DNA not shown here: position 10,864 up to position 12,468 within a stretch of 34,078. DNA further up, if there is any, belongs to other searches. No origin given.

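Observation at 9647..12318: Exported M23 peptidase fused to a class-I glutamine-amidotransferase fold, translationally coupled to a HEAT-like partner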

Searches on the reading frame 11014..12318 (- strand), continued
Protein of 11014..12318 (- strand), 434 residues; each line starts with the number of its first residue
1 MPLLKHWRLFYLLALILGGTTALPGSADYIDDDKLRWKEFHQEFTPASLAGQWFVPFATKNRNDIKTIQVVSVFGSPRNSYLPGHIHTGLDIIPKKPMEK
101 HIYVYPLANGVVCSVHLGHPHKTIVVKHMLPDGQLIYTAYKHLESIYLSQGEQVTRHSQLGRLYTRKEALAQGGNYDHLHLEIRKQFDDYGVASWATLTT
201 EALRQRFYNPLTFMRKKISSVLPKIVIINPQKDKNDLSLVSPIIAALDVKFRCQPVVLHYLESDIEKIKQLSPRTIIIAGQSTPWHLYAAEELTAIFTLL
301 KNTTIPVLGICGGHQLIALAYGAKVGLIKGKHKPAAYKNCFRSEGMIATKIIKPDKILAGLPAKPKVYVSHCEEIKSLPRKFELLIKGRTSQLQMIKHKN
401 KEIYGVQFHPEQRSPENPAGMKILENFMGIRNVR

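Call 16: find_encoding_contigs(protein=P0016, flank=8000, max_places=3)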
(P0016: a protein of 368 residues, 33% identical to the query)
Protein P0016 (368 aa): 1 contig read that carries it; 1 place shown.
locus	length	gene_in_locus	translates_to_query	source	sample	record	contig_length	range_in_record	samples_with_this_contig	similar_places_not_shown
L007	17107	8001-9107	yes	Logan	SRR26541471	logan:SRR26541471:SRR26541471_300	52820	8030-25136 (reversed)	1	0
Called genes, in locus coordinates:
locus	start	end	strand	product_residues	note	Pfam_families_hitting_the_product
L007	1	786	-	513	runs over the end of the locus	PF00691:OmpA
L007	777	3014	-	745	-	PF13620:CarboxypepD_reg, PF13715:CarbopepD_reg_2, PF22904:NOMO1-like_2nd (weak), PF09430:EMC7_beta-sandw (faint)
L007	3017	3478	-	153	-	PF03544:TonB_C (weak)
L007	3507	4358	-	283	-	-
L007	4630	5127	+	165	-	-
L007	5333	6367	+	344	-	PF01590:GAF, PF13185:GAF_2, PF13492:GAF_3 (faint), PF00990:GGDEF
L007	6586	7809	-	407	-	PF08668:HDOD (faint), PF13487:HD_5, PF01966:HD, PF13487:HD_5, PF01966:HD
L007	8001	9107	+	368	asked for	PF01551:Peptidase_M23 (weak), PF00117:GATase, PF07722:Peptidase_C26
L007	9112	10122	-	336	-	PF01210:NAD_Gly3P_dh_N, PF07479:NAD_Gly3P_dh_C, PF20618:GPD_NAD_C_bact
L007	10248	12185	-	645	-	PF00005:ABC_tran, PF02463:SMC_N (faint), PF13304:AAA_21 (faint), PF12704:MacB_PCD, PF02687:FtsX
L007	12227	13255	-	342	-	PF25917:BSH_RND (weak), PF25973:BSH_CzcB, PF25940:LcnD_C (weak), PF25990:Beta-barrel_YknX, PF26002:Beta-barrel_AprE, PF25967:RND-MFP_C (weak), PF25989:YknX_C (weak)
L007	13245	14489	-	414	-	PF02321:OEP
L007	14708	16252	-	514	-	PF02163:Peptidase_M50, PF00595:PDZ (faint), PF13180:PDZ_2 (weak), PF17820:PDZ_6 (faint)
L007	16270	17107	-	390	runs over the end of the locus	PF02670:DXP_reductoisom, PF08436:DXP_redisom_C, PF13288:DXPR_C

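Call 19: find_encoding_contigs(protein=P0001, flank=10000, max_places=3)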
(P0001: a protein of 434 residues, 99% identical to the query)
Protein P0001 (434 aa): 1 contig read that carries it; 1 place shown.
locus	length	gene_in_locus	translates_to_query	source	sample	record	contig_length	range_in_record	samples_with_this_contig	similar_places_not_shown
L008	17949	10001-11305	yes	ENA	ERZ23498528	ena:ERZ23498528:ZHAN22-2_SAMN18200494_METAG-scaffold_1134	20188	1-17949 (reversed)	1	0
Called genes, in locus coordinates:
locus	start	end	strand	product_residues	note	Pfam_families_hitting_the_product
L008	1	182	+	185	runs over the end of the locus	PF03544:TonB_C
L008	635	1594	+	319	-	-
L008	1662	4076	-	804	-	PF00912:Transgly, PF00905:Transpeptidase, PF06832:BiPBP_C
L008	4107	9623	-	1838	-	PF11974:bMG3, PF01835:MG2, PF17972:bMG5, PF17962:bMG6, PF07703:A2M_BRD, PF00207:A2M, PF07678:TED_complement (weak), PF17973:bMG10, +2 more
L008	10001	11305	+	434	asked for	PF01551:Peptidase_M23, PF00117:GATase, PF07722:Peptidase_C26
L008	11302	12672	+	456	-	-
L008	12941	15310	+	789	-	PF07715:Plug, PF00593:TonB_dep_Rec_b-barrel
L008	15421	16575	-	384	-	-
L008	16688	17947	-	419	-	?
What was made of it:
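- The same arrangement is present on a second contig, L008, at 99% identity (call 19).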

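Call 24: search_protein_families(library=pfam, proteins=[L001:10787-11533:+, L001:11825-12589:+, L001:9403-10749:+, L005:694-2061:+], max_evalue=0.01)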
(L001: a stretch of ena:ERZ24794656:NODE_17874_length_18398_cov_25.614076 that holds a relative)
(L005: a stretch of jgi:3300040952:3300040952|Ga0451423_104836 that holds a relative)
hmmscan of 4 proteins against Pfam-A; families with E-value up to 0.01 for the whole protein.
L001:10787-11533:+ (248 aa): 1 family
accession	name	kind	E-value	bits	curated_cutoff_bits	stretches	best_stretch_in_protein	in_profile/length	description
PF07313.18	AmiA-like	-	0.00067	19.6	27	1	171-208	156-194/202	N-acetylmuramoyl-L-alanine amidase-like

L001:11825-12589:+ (254 aa): 1 family
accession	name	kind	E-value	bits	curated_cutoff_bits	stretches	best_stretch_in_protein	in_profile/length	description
PF03411.18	Peptidase_M74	-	2.4e-08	34.3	25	1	85-251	32-183/240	Penicillin-insensitive murein endopeptidase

L001:9403-10749:+ (448 aa): 4 families
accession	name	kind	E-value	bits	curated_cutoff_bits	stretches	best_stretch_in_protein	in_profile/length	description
PF06940.17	DUF1287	-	4.5e-35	121.2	25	1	287-440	17-162/163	Domain of unknown function (DUF1287)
PF03734.19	YkuD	-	2.7e-15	57.7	23.4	1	95-245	3-144/146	L,D-transpeptidase catalytic domain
PF08239.17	SH3_3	-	4.8e-10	39.9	27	1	40-92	1-54/54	Bacterial SH3 domain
PF06347.19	SH3_4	-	9.5e-07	28.9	24.1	1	39-92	2-55/56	Bacterial SH3 domain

L005:694-2061:+ (455 aa): 0 families

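Call 27: find_related_loci(query=A2, collection=genome_contigs, flank=8000)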
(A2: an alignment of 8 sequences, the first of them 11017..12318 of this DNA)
Query A2 (434 aa) in genome_contigs; peptide patterns used: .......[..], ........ (x = any residue, [..] = any of these).
532 stretches matched a pattern; 426 encode a relative of the query (tblastn E <= 1e-3); the best 80 are kept; 80 distinct loci.
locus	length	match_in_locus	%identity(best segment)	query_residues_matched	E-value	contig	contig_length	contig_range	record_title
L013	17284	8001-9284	89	1-428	0e+0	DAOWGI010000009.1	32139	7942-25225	MAG TPA_asm: candidate division FCPU426 bacterium isolate CSMAG_1987 CSMAG_1987_k141_381156_length_32139_cov_17.0016, wh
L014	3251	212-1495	85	1-428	0e+0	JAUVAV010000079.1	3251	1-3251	MAG: candidate division FCPU426 bacterium isolate CSMAG_228 CSMAG_228_k127_12668574_length_3251_cov_20.0445, whole genom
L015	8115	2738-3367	60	11-218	2e-77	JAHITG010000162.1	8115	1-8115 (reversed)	MAG: Spirochaetes bacterium isolate MM_PC_MetaG.mb.203 MM_PC_MetaG.mb.203_k141_653134, whole genome shotgun sequence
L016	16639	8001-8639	50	8-221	2e-71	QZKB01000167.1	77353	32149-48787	MAG: Ignavibacteriales bacterium isolate SURF_24 Ga0104751_1000328, whole genome shotgun sequence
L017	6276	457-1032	53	29-221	5e-70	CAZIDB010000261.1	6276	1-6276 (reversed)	MAG TPA_asm: uncultured Melioribacter sp. isolate binchicken_co20_358 genome assembly, contig: NODE_22173_length_6276_co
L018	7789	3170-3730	56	29-214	2e-69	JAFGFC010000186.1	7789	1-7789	MAG: Spirochaetes bacterium isolate Zod_Metabat.1289 k87_11663768, whole genome shotgun sequence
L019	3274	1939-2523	54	26-221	3e-69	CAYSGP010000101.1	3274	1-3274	MAG TPA_asm: uncultured Ignavibacteriaceae bacterium isolate binchicken_co216_180 genome assembly, contig: k141_1143361,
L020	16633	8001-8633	52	10-221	9e-69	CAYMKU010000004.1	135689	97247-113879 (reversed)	MAG TPA_asm: uncultured Ignavibacteriaceae bacterium isolate SRP173033_co3_15 genome assembly, contig: NODE_59_length_13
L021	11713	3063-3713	50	1-218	4e-68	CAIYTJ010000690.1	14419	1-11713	MAG: uncultured Bacteroidales bacterium isolate Umea2_bin-1854 genome assembly, contig: bin-1854:690/738, whole genome s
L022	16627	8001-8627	49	15-221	2e-63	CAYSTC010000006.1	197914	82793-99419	MAG TPA_asm: uncultured Paludibacter sp. isolate binchicken_co158_96 genome assembly, contig: NODE_54_length_197914_cov_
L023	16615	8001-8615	47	12-217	3e-62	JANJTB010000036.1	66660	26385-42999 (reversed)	MAG: bacterium isolate RX1_metabat.bin.17 RX1_k141_873995, whole genome shotgun sequence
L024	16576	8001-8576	54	26-218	3e-71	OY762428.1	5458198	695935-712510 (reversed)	MAG: Candidatus Kapabacteria bacterium isolate a44c304e-2480-4604-92e3-6035b9b042d9 genome assembly, chromosome: 1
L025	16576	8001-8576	47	27-218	3e-60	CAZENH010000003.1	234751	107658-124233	MAG TPA_asm: uncultured Myxococcales bacterium isolate binchicken_co150_700 genome assembly, contig: NODE_23_length_2347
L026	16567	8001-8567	48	29-218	1e-59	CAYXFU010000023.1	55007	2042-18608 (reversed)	MAG TPA_asm: uncultured Hyphomicrobiales bacterium isolate SRP272421_co4_697 genome assembly, contig: NODE_864_length_55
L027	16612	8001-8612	48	12-218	1e-58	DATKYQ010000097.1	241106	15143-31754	MAG TPA_asm: Myxococcota bacterium isolate SMAG_U14223 k141_3946426, whole genome shotgun sequence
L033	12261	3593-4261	37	205-430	3e-44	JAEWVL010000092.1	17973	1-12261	MAG: Spirochaetes bacterium isolate OH_SDB_61 k127_811470, whole genome shotgun sequence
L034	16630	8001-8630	40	224-432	1e-42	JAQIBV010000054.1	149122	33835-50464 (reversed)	MAG: Spirochaetes bacterium isolate GH29 k119_392210, whole genome shotgun sequence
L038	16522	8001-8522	43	257-428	3e-40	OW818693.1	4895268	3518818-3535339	metagenome genome assembly, chromosome: 1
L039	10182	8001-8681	33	205-433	8e-40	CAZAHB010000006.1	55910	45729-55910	MAG TPA_asm: uncultured Armatimonadia bacterium isolate binchicken_co77_180 genome assembly, contig: NODE_649_length_559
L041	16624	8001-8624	36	222-428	5e-38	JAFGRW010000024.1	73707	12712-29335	MAG: Spirochaetes bacterium isolate Zod_Metabat.857 k87_1704937, whole genome shotgun sequence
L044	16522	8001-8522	41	257-428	6e-37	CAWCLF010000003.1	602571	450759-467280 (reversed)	MAG: uncultured Spirochaetota bacterium isolate MFD03726.bin.1.133 genome assembly, contig: contig_59242, whole genome s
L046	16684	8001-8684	34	198-433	1e-35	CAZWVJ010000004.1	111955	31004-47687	MAG TPA_asm: uncultured Syntrophomonadaceae bacterium isolate SRP201947_co1_104 genome assembly, contig: NODE_9_length_1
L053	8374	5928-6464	37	266-430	5e-31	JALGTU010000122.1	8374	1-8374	MAG: Candidatus Zipacnadia bacterium isolate Meg22_1012_Bin_286 Meg22_1012_Bin_286_scaffold_29486, whole genome shotgun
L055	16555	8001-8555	34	256-434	9e-31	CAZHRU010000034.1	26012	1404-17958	MAG TPA_asm: uncultured Verrucomicrobiota bacterium isolate SRP272421_co4_615 genome assembly, contig: NODE_4108_length_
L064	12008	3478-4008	34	260-430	1e-27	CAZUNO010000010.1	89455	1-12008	MAG TPA_asm: Candidatus Hadarchaeota archaeon isolate SRP141376_co1_11 genome assembly, contig: NODE_651_length_89455_co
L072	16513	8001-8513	36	274-430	3e-26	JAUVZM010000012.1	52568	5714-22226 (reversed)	MAG: bacterium isolate CSMAG_1268 CSMAG_1268_k141_1324734_length_52568_cov_8.9916, whole genome shotgun sequence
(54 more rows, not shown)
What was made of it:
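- The M23 module fused to NlpC/P60 is found in Myxococcota, which are known predators (call 27; lifestyle from general knowledge).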

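Call 30: search_protein_families(library=pfam, proteins=[L013:589-7584:+, L013:8001-9299:+, L013:9546-10856:+, L013:11233-12645:-, L013:13481-14206:+, L013:14412-15650:+, L014:1779-2603:-, L013:7581-7931:-], max_evalue=0.001)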
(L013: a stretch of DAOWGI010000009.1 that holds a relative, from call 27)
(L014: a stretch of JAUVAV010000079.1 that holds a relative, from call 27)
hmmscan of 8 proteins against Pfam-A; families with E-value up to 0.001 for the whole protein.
L013:589-7584:+ (2331 aa): 0 families

L013:8001-9299:+ (432 aa): 3 families
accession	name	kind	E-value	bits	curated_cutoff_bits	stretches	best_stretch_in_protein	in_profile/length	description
PF00117.34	GATase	-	4.1e-23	82.5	22.8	1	251-428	20-187/190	Glutamine amidotransferase class-I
PF07722.19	Peptidase_C26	-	8.4e-08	32.7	20.5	1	302-411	103-219/219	Peptidase C26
PF01551.29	Peptidase_M23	-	4e-07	30.6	28.7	1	86-186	2-90/96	Peptidase family M23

L013:9546-10856:+ (436 aa): 5 families
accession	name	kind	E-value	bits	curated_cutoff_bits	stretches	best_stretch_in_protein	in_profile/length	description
PF00270.35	DEAD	-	3.8e-48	163.8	26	1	56-223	1-166/167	DEAD/DEAH box helicase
PF00271.37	Helicase_C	-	1.8e-33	115.5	23.5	1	258-365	2-109/110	Helicase conserved C-terminal domain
PF04851.21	ResIII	-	6.4e-07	29.9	22.5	1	75-217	29-162/164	Type III restriction enzyme, res subunit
PF13245.12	AAA_19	-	0.00012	22.7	25.1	0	60-209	2-119/134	AAA domain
PF06862.17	Utp25_C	-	0.00033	20.8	32.8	1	259-391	34-173/190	Utp25, C-terminal domain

L013:11233-12645:- (470 aa): 2 families
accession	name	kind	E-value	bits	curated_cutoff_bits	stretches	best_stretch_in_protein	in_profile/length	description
PF13699.11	eCIS_core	-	4e-27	94.6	22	1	136-212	1-77/79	eCIS core domain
PF20085.5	TGL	-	3.3e-09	36.8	23.7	1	279-373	38-125/245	Protein-glutamine gamma-glutamyltransferase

L013:13481-14206:+ (241 aa): 1 family
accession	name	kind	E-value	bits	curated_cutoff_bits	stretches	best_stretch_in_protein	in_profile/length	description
PF04402.19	SIMPL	-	4.2e-19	70.1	25.2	1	38-236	1-203/205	Protein of unknown function (DUF541)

L013:14412-15650:+ (412 aa): 2 families
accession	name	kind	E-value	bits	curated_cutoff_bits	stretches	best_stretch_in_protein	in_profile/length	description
PF02687.27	FtsX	-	2e-19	70.2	25.5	1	273-404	2-120/120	FtsX-like permease C-terminal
PF12704.14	MacB_PCD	-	1.5e-10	42.2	27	1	21-242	1-206/207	MacB-like periplasmic core domain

L014:1779-2603:- (274 aa): 0 families

L013:7581-7931:- (116 aa): 0 families

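Call 32: search_solved_structures(query=A2, max_evalue=0.001, show_alignments=2)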
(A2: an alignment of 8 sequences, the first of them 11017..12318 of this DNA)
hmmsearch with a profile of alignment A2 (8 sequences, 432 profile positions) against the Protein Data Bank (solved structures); distinct sequences matched with E-value up to 0.001: 37.
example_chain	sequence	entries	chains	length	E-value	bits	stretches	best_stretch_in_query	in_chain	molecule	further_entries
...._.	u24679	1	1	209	6.6e-31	110.7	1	264-429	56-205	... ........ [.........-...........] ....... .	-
1wl8_A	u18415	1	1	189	1.7e-30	109.3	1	264-429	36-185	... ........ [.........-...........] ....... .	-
7yc6_A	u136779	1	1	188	1e-27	100.2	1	293-428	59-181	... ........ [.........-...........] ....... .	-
2lxn_A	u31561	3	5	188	2e-27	99.2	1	293-428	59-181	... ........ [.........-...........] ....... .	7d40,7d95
7d96_A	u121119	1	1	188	3.7e-27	98.3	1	293-428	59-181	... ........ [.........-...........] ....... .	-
7d97_A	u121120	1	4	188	5.9e-27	97.7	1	293-428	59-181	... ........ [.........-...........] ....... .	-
8gr1_A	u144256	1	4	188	2.8e-26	95.4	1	293-428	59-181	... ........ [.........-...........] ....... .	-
8gr3_A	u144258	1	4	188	1.5e-25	93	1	293-428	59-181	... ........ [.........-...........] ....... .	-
2a9v_A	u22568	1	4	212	1.2e-20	76.8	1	288-428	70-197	GMP synthase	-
7mo6_A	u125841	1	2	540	7.3e-19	71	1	270-427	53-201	GMP synthase [glutamine-hydrolyzing]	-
5tw7_A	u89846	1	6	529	7.9e-16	61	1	256-427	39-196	GMP synthase [glutamine-hydrolyzing]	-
1qdl_B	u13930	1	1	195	3.5e-15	58.9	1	238-429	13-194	PROTEIN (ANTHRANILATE SYNTHASE (TRPG-SUBUNIT))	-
1gpm_A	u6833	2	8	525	4.8e-15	58.4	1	261-429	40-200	GMP SYNTHETASE | GMP synthase [glutamine-hydrolyzing]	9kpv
7sbc_A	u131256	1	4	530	1.3e-14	57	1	261-429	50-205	GMP synthase [glutamine-hydrolyzing]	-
6qur_A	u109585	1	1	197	1.7e-14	56.6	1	253-428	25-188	Glutaminase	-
3fij_A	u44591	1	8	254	2.6e-06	29.6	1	301-429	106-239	Lin1909 protein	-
9k7i_A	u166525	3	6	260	0.00032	22.8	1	292-413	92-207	Gamma-glutamyl peptidase 1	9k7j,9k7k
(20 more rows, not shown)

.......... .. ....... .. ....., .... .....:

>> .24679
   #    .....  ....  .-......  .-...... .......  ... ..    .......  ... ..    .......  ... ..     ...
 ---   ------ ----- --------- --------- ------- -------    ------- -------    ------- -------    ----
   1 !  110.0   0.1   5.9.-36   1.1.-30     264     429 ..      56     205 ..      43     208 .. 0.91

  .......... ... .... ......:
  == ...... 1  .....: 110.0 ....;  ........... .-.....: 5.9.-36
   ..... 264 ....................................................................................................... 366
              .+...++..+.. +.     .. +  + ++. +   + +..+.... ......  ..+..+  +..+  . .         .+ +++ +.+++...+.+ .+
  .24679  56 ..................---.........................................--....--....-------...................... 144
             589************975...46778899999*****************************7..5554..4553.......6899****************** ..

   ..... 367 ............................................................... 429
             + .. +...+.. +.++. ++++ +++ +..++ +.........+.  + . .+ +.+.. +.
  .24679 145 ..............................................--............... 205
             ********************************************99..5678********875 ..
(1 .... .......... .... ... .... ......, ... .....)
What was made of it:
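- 11029..11655 (-): Residues 222-430: class-I (triad) glutamine-amidotransferase-fold domain. Cys311 is at 11386-11388, and His409 to Glu411 at 11086-11094. PDB profile search finds GMP synthase subunit A at E 6.6e-31 (call 32).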

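Call 46: search_protein_families(library=pfam, proteins=[P0013, P0014, P0042, P0021, P0016, P0052, P0051, P0072, P0068, P0076], max_evalue=0.01)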
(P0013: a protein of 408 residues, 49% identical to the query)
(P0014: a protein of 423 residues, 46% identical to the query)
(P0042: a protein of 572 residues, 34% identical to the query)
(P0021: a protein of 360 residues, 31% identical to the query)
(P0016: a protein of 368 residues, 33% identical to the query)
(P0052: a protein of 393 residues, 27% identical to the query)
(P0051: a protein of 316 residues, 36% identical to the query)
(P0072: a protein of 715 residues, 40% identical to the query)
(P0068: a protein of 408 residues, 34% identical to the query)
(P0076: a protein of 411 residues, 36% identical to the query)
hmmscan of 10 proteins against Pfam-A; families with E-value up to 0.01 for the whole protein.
P0013 (408 aa): 2 families
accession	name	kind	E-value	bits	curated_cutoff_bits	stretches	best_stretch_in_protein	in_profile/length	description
PF01551.29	Peptidase_M23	-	9.7e-10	39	28.7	1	82-181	2-89/96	Peptidase family M23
PF00877.26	NLPC_P60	-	0.00011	22.6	23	0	237-295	1-39/105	NlpC/P60 family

P0014 (423 aa): 2 families
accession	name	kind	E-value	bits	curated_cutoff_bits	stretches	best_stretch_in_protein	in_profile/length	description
PF01551.29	Peptidase_M23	-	9.7e-08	32.6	28.7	1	96-197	3-89/96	Peptidase family M23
PF00877.26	NLPC_P60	-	0.00065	20.1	23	0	253-289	1-36/105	NlpC/P60 family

P0042 (572 aa): 5 families
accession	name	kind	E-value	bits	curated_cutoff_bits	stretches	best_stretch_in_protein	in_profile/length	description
PF00877.26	NLPC_P60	-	1.5e-26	92.8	23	1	245-346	2-105/105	NlpC/P60 family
PF00117.34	GATase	-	1e-20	74.7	22.8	1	427-554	64-183/190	Glutamine amidotransferase class-I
PF18348.7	SH3_16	-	7.9e-12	45.2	25.8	1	101-147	2-48/49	Bacterial dipeptidyl-peptidase Sh3 domain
PF07722.19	Peptidase_C26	-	3.5e-09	37.2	20.5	1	435-543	104-219/219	Peptidase C26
PF08239.17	SH3_3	-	3.8e-05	24.2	27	1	98-144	3-49/54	Bacterial SH3 domain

P0021 (360 aa): 3 families
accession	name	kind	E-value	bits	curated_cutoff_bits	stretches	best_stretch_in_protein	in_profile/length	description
PF00117.34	GATase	-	2.5e-20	73.4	22.8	1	174-351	20-188/190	Glutamine amidotransferase class-I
PF07722.19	Peptidase_C26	-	2.6e-07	31.1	20.5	1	210-335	91-219/219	Peptidase C26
PF01551.29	Peptidase_M23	-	0.0001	22.8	28.7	1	67-120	15-72/96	Peptidase family M23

P0016 (368 aa): 4 families
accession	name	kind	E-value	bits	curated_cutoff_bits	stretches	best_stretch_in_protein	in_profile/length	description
PF00117.34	GATase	-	4.3e-19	69.3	22.8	1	200-349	34-175/190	Glutamine amidotransferase class-I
PF07722.19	Peptidase_C26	-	1.6e-10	41.5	20.5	1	220-346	89-219/219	Peptidase C26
PF01551.29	Peptidase_M23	-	2.2e-06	28.2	28.7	1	53-126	7-88/96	Peptidase family M23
PF07685.20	GATase_3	-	0.00041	20.5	27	1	192-269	26-104/196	CobB/CobQ-like glutamine amidotransferase domain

P0052 (393 aa): 4 families
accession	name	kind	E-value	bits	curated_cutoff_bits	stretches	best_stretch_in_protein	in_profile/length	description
PF00117.34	GATase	-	8.4e-17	61.9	22.8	1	218-376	25-175/190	Glutamine amidotransferase class-I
PF07722.19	Peptidase_C26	-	5.5e-11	43.1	20.5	1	249-373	91-219/219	Peptidase C26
PF01551.29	Peptidase_M23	-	1.5e-06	28.7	28.7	1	66-120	17-73/96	Peptidase family M23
PF07685.20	GATase_3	-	0.00025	21.1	27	1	216-277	24-88/196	CobB/CobQ-like glutamine amidotransferase domain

P0051 (316 aa): 3 families
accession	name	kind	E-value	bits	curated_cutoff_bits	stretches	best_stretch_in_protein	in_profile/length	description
PF00117.34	GATase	-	1.1e-17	64.8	22.8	1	144-309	39-188/190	Glutamine amidotransferase class-I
PF10518.14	TAT_signal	-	1.6e-05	25.1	22.7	1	15-33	2-20/21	TAT (twin-arginine translocation) pathway signal sequence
PF07722.19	Peptidase_C26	-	2.1e-05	24.8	20.5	1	170-291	96-219/219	Peptidase C26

P0072 (715 aa): 3 families
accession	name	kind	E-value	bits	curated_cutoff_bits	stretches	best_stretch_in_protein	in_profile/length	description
PF01244.27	Peptidase_M19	-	9.2e-70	235.7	26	1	252-561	6-318/319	Membrane dipeptidase (Peptidase family M19)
PF00117.34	GATase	-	1.9e-19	70.5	22.8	1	107-242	61-187/190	Glutamine amidotransferase class-I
PF07722.19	Peptidase_C26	-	2.1e-09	37.9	20.5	1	119-225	106-219/219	Peptidase C26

P0068 (408 aa): 2 families
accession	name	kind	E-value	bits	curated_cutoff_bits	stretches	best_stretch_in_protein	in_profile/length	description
PF00117.34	GATase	-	4.4e-18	66.1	22.8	1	72-239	32-186/190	Glutamine amidotransferase class-I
PF07722.19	Peptidase_C26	-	4e-09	37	20.5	1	115-224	105-219/219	Peptidase C26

P0076 (411 aa): 3 families
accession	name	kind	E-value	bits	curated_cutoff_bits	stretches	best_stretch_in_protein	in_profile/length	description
PF00117.34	GATase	-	9.9e-18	64.9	22.8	1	67-255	12-186/190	Glutamine amidotransferase class-I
PF07722.19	Peptidase_C26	-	6.8e-09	36.2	20.5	1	129-239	104-219/219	Peptidase C26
PF07685.20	GATase_3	-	0.0031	17.6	27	1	130-205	75-151/196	CobB/CobQ-like glutamine amidotransferase domain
